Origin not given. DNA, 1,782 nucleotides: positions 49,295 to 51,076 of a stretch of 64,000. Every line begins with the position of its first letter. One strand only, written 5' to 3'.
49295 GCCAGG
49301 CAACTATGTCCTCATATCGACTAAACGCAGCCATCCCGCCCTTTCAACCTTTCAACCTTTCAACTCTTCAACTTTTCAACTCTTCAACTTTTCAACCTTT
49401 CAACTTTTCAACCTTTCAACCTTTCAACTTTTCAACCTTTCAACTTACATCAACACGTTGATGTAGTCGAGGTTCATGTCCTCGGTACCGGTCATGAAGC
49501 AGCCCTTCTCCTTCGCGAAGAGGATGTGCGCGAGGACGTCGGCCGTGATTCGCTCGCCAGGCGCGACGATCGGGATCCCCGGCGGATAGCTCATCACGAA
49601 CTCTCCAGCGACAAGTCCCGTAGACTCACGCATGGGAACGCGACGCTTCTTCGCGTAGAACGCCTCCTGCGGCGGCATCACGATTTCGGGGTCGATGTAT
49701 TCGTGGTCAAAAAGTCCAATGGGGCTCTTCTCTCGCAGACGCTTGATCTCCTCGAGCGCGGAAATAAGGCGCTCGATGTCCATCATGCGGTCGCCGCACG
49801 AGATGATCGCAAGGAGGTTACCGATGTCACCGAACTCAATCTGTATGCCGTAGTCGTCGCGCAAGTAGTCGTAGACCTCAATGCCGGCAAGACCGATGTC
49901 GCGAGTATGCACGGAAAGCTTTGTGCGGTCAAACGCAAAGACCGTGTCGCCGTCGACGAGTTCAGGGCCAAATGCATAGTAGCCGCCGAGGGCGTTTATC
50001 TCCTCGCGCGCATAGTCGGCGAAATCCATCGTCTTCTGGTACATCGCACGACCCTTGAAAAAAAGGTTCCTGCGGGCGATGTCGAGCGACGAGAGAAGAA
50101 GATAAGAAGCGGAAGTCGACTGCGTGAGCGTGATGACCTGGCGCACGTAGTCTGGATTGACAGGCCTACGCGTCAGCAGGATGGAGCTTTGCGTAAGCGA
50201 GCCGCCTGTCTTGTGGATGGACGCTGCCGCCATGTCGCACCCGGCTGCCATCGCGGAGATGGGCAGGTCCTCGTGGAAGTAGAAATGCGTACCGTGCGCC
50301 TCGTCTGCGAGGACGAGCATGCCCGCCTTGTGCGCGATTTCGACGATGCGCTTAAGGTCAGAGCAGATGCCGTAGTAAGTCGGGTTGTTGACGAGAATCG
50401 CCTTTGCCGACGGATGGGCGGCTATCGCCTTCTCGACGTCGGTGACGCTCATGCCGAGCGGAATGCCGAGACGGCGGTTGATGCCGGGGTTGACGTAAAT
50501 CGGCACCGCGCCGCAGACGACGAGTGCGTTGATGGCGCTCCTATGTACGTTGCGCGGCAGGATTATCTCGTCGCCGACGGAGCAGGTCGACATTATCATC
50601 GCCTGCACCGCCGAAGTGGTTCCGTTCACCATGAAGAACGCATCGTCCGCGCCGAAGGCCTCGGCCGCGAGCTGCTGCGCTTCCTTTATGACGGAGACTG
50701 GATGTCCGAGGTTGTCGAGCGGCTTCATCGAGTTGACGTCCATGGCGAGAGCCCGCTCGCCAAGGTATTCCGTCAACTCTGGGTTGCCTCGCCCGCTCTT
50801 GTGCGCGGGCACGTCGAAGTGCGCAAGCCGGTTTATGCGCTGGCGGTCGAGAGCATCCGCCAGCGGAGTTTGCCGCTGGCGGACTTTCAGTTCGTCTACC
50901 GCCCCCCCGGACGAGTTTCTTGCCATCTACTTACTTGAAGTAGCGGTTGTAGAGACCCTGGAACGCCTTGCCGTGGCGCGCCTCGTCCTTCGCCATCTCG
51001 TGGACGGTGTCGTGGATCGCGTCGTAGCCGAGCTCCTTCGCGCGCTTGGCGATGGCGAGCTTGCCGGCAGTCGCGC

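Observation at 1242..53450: Pervasive 8-bp tandem arrays (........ / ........) at gene boundaries, stop-loaded in one orientation only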

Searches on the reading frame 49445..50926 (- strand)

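Call 14: search_protein_families(library=pfam, proteins=[window:49445-50926:-])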
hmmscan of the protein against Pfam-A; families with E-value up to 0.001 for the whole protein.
window:49445-50926:- (493 aa): 7 families
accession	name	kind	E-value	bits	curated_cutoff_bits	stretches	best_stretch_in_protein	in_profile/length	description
PF01276.26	OKR_DC_1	-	6.7e-70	236.4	27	1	20-335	1-342/417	Orn/Lys/Arg decarboxylase, major domain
PF01041.23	DegT_DnrJ_EryC1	-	2.5e-10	40.6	19.8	1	88-214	34-151/360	DegT/DnrJ/EryC1/StrS aminotransferase family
PF00266.25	Aminotran_5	-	8.4e-10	38.6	21.5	1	79-242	44-204/371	Aminotransferase class-V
PF00155.27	Aminotran_1_2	-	1e-09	38.5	19.7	1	75-216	39-193/361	Aminotransferase class I and II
PF03711.20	OKR_DC_1_C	-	5.7e-09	36.8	24.2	1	412-471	44-110/132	Orn/Lys/Arg decarboxylase, C-terminal domain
PF01212.27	Beta_elim_lyase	-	1.5e-07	31.5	27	1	81-270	35-215/288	Beta-eliminating lyase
PF01053.26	Cys_Met_Meta_PP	-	2.3e-05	23.6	27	1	89-217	63-182/381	Cys/Met metabolism PLP-dependent enzyme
